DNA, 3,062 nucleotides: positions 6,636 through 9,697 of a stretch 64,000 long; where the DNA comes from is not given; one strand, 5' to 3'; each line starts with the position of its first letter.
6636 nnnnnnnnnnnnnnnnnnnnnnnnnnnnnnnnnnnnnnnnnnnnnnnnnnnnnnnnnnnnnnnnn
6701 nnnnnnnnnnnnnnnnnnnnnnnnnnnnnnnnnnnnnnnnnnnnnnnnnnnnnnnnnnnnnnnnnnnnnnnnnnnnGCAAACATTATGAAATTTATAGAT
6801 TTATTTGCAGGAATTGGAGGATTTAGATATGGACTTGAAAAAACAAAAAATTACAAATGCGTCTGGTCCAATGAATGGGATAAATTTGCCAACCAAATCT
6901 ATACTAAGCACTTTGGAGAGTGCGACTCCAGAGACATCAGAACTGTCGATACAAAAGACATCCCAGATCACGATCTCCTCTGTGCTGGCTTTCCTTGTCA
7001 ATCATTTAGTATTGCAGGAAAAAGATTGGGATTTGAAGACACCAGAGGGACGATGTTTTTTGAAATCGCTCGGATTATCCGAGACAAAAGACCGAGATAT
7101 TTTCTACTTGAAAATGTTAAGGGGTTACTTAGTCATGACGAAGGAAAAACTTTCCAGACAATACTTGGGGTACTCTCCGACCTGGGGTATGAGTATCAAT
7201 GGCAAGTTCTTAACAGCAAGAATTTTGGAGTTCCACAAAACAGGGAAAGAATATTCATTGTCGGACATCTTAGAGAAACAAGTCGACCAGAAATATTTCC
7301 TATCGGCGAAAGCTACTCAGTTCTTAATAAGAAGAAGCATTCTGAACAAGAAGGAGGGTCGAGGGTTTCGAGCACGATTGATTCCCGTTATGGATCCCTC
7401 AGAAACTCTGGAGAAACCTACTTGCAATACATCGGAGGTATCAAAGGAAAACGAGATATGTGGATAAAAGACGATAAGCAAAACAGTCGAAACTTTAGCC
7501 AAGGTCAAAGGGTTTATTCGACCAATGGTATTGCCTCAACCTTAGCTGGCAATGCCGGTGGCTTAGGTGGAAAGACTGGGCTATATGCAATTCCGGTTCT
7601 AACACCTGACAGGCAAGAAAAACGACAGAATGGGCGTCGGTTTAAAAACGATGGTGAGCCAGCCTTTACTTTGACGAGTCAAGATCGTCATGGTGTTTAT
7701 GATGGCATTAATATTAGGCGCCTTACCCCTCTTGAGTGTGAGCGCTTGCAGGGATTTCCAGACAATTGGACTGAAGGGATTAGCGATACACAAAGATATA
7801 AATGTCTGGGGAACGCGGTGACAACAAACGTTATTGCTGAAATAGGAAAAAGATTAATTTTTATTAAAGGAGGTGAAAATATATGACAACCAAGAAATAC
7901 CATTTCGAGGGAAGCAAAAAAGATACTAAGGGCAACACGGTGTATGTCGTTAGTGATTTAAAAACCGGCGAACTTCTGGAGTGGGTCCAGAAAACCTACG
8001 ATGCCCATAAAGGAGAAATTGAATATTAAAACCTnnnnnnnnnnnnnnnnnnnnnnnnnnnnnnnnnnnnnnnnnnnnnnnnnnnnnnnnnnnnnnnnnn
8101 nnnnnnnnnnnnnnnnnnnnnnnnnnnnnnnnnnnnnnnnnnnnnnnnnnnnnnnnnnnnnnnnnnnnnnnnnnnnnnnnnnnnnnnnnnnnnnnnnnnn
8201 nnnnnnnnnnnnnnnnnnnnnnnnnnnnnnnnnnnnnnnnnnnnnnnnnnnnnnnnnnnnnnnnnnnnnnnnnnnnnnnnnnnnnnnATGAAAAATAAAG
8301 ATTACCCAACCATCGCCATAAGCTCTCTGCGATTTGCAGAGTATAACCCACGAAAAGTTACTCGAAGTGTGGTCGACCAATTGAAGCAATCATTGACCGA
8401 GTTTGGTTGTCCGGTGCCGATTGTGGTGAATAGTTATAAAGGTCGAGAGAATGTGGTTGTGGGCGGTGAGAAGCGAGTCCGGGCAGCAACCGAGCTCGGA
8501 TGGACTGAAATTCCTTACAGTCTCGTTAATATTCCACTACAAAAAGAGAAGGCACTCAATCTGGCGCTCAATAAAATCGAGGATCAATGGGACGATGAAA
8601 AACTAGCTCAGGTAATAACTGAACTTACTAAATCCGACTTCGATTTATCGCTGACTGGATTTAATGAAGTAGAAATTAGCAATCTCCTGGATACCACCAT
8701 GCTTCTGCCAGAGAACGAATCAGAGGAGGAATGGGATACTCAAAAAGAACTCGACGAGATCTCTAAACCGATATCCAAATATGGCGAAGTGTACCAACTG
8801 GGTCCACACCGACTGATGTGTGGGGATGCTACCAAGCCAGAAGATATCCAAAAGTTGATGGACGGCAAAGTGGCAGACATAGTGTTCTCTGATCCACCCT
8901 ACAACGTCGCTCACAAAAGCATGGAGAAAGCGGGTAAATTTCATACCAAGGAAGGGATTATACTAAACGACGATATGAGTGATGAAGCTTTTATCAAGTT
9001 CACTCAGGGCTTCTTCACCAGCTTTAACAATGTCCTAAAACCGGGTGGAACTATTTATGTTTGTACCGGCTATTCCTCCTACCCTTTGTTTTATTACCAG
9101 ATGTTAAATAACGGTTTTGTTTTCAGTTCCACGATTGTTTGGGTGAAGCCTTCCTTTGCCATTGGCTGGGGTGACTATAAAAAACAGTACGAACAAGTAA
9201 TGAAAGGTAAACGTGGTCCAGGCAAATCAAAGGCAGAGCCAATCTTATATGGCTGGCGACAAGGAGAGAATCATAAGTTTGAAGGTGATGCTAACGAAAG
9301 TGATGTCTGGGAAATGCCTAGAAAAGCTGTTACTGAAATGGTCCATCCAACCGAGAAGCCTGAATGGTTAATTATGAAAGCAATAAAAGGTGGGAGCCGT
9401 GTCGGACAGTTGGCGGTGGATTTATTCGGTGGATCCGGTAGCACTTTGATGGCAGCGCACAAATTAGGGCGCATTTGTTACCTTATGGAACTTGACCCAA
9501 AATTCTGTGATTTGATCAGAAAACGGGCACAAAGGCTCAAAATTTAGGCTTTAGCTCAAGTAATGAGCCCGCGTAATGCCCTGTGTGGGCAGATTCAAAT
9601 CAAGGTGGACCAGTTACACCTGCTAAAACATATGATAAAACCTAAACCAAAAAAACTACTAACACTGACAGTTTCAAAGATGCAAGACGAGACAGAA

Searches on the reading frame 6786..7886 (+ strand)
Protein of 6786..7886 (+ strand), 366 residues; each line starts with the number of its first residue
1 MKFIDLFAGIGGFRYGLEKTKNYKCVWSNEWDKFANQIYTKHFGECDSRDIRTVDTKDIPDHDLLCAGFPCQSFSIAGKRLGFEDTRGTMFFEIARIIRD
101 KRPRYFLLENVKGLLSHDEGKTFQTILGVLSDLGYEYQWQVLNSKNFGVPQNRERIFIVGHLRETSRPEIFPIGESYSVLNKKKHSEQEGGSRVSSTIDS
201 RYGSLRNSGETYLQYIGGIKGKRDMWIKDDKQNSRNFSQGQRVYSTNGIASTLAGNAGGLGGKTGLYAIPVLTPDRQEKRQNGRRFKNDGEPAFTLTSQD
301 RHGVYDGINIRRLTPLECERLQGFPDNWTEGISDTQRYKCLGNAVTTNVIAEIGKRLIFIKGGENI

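Call 47: search_protein_families(library=phrogs, proteins=[window:6786-7886:+], max_evalue=0.001)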
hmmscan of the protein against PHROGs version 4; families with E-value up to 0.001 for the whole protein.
window:6786-7886:+ (366 aa): 14 families
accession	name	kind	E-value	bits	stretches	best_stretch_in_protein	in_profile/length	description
phrog_116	-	other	2.7e-106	357.7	1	1-358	208-490/779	DNA methyltransferase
phrog_363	-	other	1.7e-69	235.5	1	1-360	54-315/327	DNA methyltransferase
phrog_8411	-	unknown function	3.6e-28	99.7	2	268-310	69-111/206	-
phrog_17284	-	unknown function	1.9e-26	93.8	1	230-358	85-211/245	-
phrog_16528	-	other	3.4e-25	90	1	281-364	165-224/236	DNA methyltransferase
phrog_26324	-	other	1.1e-21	78.8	1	236-357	61-203/210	DNA methyltransferase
phrog_16427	-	other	4.5e-19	70.1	1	297-357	103-168/235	DNA methyltransferase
phrog_5999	-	other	5.1e-19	69.3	1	2-90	4-100/109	DNA methyltransferase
phrog_864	-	DNA, RNA and nucleotide metabolism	6.2e-14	52.4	1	55-169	692-830/1064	DNA primase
phrog_29583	-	other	1.2e-10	41.8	1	63-160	80-188/468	DNA methyltransferase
phrog_36001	-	unknown function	1.6e-10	40.9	1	90-163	490-563/715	-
phrog_13621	-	unknown function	8.6e-10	39.6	1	304-357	48-108/121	-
phrog_38038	-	unknown function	4e-06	26.9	1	310-333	304-327/430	-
phrog_32758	-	other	1.5e-05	25.8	1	124-160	6-42/154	DNA methyltransferase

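Call 48: search_protein_families(library=pfam, proteins=[window:6786-7886:+], max_evalue=0.0001)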
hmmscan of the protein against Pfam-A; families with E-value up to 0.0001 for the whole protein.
window:6786-7886:+ (366 aa): 1 family
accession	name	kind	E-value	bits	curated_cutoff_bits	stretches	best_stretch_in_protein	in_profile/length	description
PF00145.23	DNA_methylase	-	8.3e-97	324.9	22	1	1-357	1-322/324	C-5 cytosine-specific DNA methylase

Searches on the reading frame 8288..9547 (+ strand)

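Call 47: search_protein_families(library=phrogs, proteins=[window:8288-9547:+], max_evalue=0.001)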
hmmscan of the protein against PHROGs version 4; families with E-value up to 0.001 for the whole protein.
window:8288-9547:+ (419 aa): 25 families
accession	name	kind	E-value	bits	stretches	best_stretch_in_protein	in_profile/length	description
phrog_498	-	other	3.9e-120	403.3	1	5-416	34-422/633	DNA methyltransferase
phrog_67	-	other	1.3e-41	144.5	1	113-417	77-346/743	DNA methyltransferase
phrog_620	-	DNA, RNA and nucleotide metabolism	1e-36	128.1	1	8-156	11-149/217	ParB-like partition protein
phrog_8071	-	DNA, RNA and nucleotide metabolism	1.5e-31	111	1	5-211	6-209/389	ParB-like partition protein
phrog_9353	-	unknown function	2.9e-26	93.9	1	2-157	7-160/245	-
phrog_23085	-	unknown function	5.9e-23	82.1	1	316-414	4-105/138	-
phrog_723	-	DNA, RNA and nucleotide metabolism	1.2e-19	72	1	8-153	15-159/223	ParB-like partition protein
phrog_3008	-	other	1.2e-16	61.7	1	333-417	127-214/244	DNA methyltransferase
phrog_15396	-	DNA, RNA and nucleotide metabolism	3.5e-16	60.8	1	20-160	18-157/258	ParB-like partition nuclease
phrog_940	-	DNA, RNA and nucleotide metabolism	2.4e-15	57.7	1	8-152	8-155/388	nuclease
phrog_6952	-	other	8.4e-10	39.8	1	338-405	99-166/181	DNA methyltransferase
phrog_4715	-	DNA, RNA and nucleotide metabolism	3.9e-09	36.4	1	2-113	143-255/630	ParB-like partition protein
phrog_5475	-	unknown function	1.5e-08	34.9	1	10-103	7-93/458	-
phrog_3264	-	DNA, RNA and nucleotide metabolism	1.8e-08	35.4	1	5-91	48-134/337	ParB-like partition protein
phrog_3951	-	unknown function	2.3e-08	34.9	1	3-83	15-99/301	-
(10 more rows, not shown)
